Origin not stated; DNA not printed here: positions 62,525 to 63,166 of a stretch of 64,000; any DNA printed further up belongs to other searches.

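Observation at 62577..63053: Compositionally foreign ~420 bp cassette with an orphan coiled-coil ORF wedged between an HMA domain gene and a CadA-type ATPase core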

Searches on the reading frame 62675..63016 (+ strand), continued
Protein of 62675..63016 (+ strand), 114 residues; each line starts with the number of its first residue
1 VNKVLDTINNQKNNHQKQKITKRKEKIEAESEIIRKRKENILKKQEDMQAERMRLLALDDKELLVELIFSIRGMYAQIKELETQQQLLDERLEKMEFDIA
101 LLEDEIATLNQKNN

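Call 37: find_encoding_contigs(protein=P0073, flank=6000, max_places=3)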
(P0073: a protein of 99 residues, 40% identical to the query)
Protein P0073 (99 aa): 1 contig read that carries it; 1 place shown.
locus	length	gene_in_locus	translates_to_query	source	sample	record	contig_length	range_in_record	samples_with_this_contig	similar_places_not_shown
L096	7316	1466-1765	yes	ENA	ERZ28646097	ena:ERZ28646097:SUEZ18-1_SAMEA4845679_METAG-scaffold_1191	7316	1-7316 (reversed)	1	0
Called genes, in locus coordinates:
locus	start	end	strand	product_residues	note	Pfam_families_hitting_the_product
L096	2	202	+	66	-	?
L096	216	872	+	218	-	-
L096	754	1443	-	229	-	PF01420:Methylase_S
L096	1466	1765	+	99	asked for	-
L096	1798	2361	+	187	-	PF03235:GmrSD_N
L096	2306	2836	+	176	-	-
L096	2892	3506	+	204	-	-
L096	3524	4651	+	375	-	PF04313:HSDR_N, PF04851:ResIII, PF18766:SWI2_SNF2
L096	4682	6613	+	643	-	PF18766:SWI2_SNF2, PF22679:T1R_D3-like, PF11867:T1RH-like_C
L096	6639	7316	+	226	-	?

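Call 39: search_protein_families(library=padloc, alignment_id=A2, max_evalue=0.01)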
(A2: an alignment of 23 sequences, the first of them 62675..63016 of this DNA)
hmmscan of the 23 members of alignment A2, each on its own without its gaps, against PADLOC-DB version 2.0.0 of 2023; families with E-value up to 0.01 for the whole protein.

A. member 1, window:62675-63016:+ (114 aa): 0 families

B. families by the number of members that match (of 23 scanned): 20 families
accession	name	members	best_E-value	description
PDLC03865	LmuB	6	0.00012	-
PDLC00519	JetC1|JetC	2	0.0096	DUF3584 domain; MukB-like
PDLC02004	SAVED3--SAVED_PDDEXK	1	0.00036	-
PDLC00250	LmuB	1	0.0005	AAA ATPase domain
PDLC03860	LmuB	1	0.00066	-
PDLC00507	JetC1|JetC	1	0.001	DUF3584 domain; MukB-like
PDLC02886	DpdH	1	0.0018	DpdH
PDLC04774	PDC-M68B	1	0.0027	-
PDLC03868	LmuB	1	0.0033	-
PDLC01392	Cas5f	1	0.0034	CAS-I-F; effector_G5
PDLC00582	JetC3|JetC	1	0.0039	DUF3584 domain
PDLC00583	JetC3|JetC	1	0.0046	DUF3584 domain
PDLC00007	DruC1|DruC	1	0.0048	Unknown function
PDLC03859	LmuB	1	0.0052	-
PDLC02739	PbeC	1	0.0059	PbeC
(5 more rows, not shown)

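Call 42: find_related_loci(query=A3, collection=metagenome_contigs, flank=5000)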
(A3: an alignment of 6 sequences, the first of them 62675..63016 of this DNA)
Query A3 (114 aa) in metagenome_contigs; peptide patterns used: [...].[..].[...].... (x = any residue, [..] = any of these).
117 stretches matched a pattern; 3 encode a relative of the query (tblastn E <= 1e-3); 3 distinct loci.
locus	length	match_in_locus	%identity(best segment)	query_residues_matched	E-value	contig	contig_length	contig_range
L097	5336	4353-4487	44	48-99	2e-8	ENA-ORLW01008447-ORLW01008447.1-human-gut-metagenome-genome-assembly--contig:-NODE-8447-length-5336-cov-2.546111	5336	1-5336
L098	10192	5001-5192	39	14-76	7e-8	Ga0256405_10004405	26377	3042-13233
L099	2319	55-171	46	54-99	8e-7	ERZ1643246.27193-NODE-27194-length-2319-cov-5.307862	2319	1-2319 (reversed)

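Call 43: predict_structure(alignment_id=A2)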
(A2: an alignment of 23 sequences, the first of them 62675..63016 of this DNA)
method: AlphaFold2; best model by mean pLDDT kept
length: 114 residues; sequences in the alignment: 23
mean_pLDDT: 90.4   pTM: 0.47
mean pLDDT of the five models: 90.4, 90.1, 87.2, 83.3, 82.2
residues with pLDDT >= 90: 71; 70-90: 41; 50-70: 2; < 50: 0
segments of 3 or more residues with pLDDT < 50: none
pLDDT, mean of each block of 10 residues (from residue 1): 81 91 94 95 89 85 89 90 96 96 94 77
secondary structure, 60 per line:
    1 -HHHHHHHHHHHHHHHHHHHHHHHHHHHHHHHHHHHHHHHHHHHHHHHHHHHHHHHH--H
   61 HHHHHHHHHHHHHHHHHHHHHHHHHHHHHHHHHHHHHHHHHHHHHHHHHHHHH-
elements in order: H2-57 H60-113

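Call 46: fold_search(model_id=the predicted structure, library=pdb)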
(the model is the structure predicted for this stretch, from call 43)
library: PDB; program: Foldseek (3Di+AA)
matches with E <= 10: 0; with E <= 0.001: 0
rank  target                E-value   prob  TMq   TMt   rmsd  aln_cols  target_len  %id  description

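Call 53: search_protein_families(library=pfam, proteins=[L098:2265-3230:+, L098:3557-4921:+, L098:4965-5255:+, L098:5335-6132:+, L098:6391-7464:+, L098:7553-9217:+, L097:1551-2267:+, L097:2642-3727:+, L097:3776-4237:+, L097:4263-4499:+], max_evalue=0.001)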
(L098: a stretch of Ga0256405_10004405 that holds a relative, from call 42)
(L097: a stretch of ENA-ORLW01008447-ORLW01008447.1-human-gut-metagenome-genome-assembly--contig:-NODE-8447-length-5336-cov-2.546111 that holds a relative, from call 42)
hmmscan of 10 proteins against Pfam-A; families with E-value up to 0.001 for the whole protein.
L098:2265-3230:+ (322 aa): 2 families
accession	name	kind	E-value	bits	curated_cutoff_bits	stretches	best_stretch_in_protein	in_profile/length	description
PF00404.24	Dockerin_1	-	4.9e-10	39.9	22.9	1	40-95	2-52/57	Dockerin type I domain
PF00657.28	Lipase_GDSL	-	2.2e-05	25.1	23.6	1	179-307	44-201/208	GDSL-like Lipase/Acylhydrolase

L098:3557-4921:+ (455 aa): 3 families
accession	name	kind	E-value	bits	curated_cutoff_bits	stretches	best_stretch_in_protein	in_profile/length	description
PF04055.27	Radical_SAM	-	8.6e-13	49.2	29.5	1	100-225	2-119/166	Radical SAM superfamily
PF13353.11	Fer4_12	-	2.6e-11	44.4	22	1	100-215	10-116/137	4Fe-4S single cluster domain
PF13186.11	SPASM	-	9.1e-07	29.5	21.5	1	344-404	1-67/67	Iron-sulfur cluster-binding domain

L098:4965-5255:+ (97 aa): 0 families

L098:5335-6132:+ (266 aa): 2 families
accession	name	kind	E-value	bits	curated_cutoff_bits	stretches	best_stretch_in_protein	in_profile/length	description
PF12833.13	HTH_18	-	4.2e-21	75.4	33.6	1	181-260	1-80/80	Helix-turn-helix domain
PF00165.29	HTH_AraC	-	2.2e-19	69.6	26.6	2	220-259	1-42/42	Bacterial regulatory helix-turn-helix proteins, AraC family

L098:6391-7464:+ (358 aa): 1 family
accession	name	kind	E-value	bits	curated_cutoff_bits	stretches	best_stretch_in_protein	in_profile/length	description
PF02557.22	VanY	-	9.4e-13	48.5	25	1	161-279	3-131/132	D-alanyl-D-alanine carboxypeptidase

L098:7553-9217:+ (555 aa): 1 family
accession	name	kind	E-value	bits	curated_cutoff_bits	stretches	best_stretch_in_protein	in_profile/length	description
PF00496.27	SBP_bac_5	-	2.4e-38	132.7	32.4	1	89-473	7-360/368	Bacterial extracellular solute-binding proteins, family 5 Middle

L097:1551-2267:+ (239 aa): 2 families
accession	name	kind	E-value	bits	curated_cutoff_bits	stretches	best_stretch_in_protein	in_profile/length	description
PF20573.4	DUF6782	-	0.00037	20.3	27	1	149-200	46-100/241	Putative metallopeptidase family (DUF6782)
PF08401.16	ArdcN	-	0.00079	20.1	22.6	0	28-122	28-123/123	N-terminal domain of anti-restriction factor ArdC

L097:2642-3727:+ (362 aa): 1 family
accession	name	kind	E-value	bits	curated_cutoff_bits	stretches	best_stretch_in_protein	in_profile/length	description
PF01807.25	Zn_ribbon_DnaG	-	1.5e-07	31.5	24.9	1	8-94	8-88/98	CHC2 zinc finger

L097:3776-4237:+ (154 aa): 1 family
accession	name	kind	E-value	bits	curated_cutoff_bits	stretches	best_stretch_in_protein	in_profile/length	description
PF12663.12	DUF3788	-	1.1e-30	106.6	25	1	26-149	7-128/128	Protein of unknown function (DUF3788)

L097:4263-4499:+ (79 aa): 0 families

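Call 60: search_solved_structures(query=A2, max_evalue=1)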
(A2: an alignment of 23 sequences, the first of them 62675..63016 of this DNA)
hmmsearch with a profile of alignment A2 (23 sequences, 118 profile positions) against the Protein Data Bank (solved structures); distinct sequences matched with E-value up to 1: 86 (the best 60 are shown).
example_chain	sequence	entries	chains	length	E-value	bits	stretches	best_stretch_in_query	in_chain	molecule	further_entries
8qox_B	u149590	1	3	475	0.00014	24.9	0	77-113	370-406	Conserved membrane protein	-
2yny_A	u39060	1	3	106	0.00025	24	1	78-111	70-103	GENERAL CONTROL PROTEIN GCN4, PUTATIVE INNER MEMBRANE PROTEIN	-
6gaj_A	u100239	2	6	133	0.00026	24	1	74-116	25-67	Outer capsid protein sigma-1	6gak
9tlt_A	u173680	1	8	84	0.00035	23.6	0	77-111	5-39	Sc-apCC-2-KLHL20-4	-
2yo3_A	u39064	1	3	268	0.00048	23.2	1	75-112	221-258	GENERAL CONTROL PROTEIN GCN4, PUTATIVE INNER MEMBRANE PROTEIN, GENERAL CONTROL PROTEIN GCN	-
5apw_A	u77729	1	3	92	0.0011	22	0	83-114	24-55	GENERAL CONTROL PROTEIN GCN4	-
5apx_A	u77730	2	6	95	0.0011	22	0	83-114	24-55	GENERAL CONTROL PROTEIN GCN4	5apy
5apu_A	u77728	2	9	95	0.0012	21.8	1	78-115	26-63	GENERAL CONTROL PROTEIN GCN4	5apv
5apt_A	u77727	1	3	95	0.0013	21.7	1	78-111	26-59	GENERAL CONTROL PROTEIN GCN4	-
5apq_A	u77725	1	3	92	0.0013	21.7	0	84-115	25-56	GENERAL CONTROL PROTEIN GCN4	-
5aps_A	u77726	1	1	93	0.0014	21.7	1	78-110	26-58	GENERAL CONTROL PROTEIN GCN4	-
6gao_A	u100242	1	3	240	0.0014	21.6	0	74-116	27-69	Outer capsid protein sigma-1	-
7o92_A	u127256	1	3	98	0.002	21.1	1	78-111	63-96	hypothetical protein UY81_C0065G0003 residues 18-54 from Candidatus Giovannonibacteria bac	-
7o9v_A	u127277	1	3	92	0.0022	21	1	79-114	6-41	General control transcription factor GCN4,hypothetical protein OMM_04225 residues 244-274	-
7oac_A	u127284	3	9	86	0.0025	20.8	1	80-111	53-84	General control transcription factor GCN4,conserved hypothetical protein residues 311-335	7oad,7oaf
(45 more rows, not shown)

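Call 61: search_protein_families(library=phrogs, alignment_id=A2, max_evalue=0.001)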
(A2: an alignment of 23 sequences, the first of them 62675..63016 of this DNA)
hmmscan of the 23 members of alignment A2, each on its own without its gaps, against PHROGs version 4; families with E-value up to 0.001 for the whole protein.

A. member 1, window:62675-63016:+ (114 aa): 0 families

B. families by the number of members that match (of 23 scanned): 1 family
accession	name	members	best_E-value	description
phrog_7599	-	1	0.00046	-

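Call 63: find_related_loci(query=A3, collection=viral_contigs, flank=5000)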
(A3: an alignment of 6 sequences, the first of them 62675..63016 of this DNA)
Query A3 (114 aa) in viral_contigs; peptide patterns used: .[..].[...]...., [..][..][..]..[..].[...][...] (x = any residue, [..] = any of these).
132 stretches matched a pattern, but none encodes a relative of the query by tblastn (E <= 1e-3).

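Call 64: search_dna_similar(query=P0086, collection=plasmids, mode=protein, max_evalue=0.001)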
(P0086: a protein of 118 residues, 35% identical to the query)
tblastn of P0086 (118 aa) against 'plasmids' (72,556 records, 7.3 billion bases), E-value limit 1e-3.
Records with a match: 1; places in all: 1; records where one place covers at least 80% of the query: 1.
Best place of each record, by identity: <60% 1.
By first word of the organism name: Levilactobacillus 1.
By predicted mobility (MOB-suite, as given by PLSDB): non-mobilizable 1.
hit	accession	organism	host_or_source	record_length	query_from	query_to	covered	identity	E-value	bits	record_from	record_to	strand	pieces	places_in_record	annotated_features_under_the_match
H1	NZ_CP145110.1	Levilactobacillus brevis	-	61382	1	103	87%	34.0%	4e-4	45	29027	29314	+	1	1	hypothetical protein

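Call 65: search_dna_similar(query=P0086, collection=phages, mode=protein, max_evalue=0.001)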
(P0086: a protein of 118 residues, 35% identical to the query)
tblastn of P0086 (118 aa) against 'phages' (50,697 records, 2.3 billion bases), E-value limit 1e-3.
No match.

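Call 66: get_annotated_region(hit=H1, flank=5000)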
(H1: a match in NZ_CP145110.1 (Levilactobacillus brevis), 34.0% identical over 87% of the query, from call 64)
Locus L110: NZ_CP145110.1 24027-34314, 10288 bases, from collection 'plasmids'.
description: Levilactobacillus brevis strain 47f plasmid p47-3, complete sequence
organism: Levilactobacillus brevis (NCBI taxid 1580)
taxonomy: Bacteria; Bacillota; Bacilli; Lactobacillales; Lactobacillaceae; Levilactobacillus; Levilactobacillus brevis
host: -; source: -; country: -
typing (MOB-suite, as given by PLSDB): non-mobilizable; replicon rep_cluster_172
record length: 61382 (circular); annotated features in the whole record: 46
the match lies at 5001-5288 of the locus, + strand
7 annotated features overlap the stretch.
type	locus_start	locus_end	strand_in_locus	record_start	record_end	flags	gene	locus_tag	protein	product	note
CDS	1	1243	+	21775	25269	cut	-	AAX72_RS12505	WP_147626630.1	hypothetical protein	-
CDS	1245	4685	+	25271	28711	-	-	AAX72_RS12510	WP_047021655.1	helicase-related protein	-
CDS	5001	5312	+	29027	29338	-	-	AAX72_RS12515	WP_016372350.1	hypothetical protein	-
CDS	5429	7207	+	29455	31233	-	-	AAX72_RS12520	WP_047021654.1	DUF262 domain-containing protein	-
CDS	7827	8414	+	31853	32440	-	-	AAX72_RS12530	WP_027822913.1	recombinase family protein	GO:0006310 - DNA recombination [Evidence IEA]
CDS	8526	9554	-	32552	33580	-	-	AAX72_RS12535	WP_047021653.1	IS30 family transposase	-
CDS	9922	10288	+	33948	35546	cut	-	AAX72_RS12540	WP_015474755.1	APC family permease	-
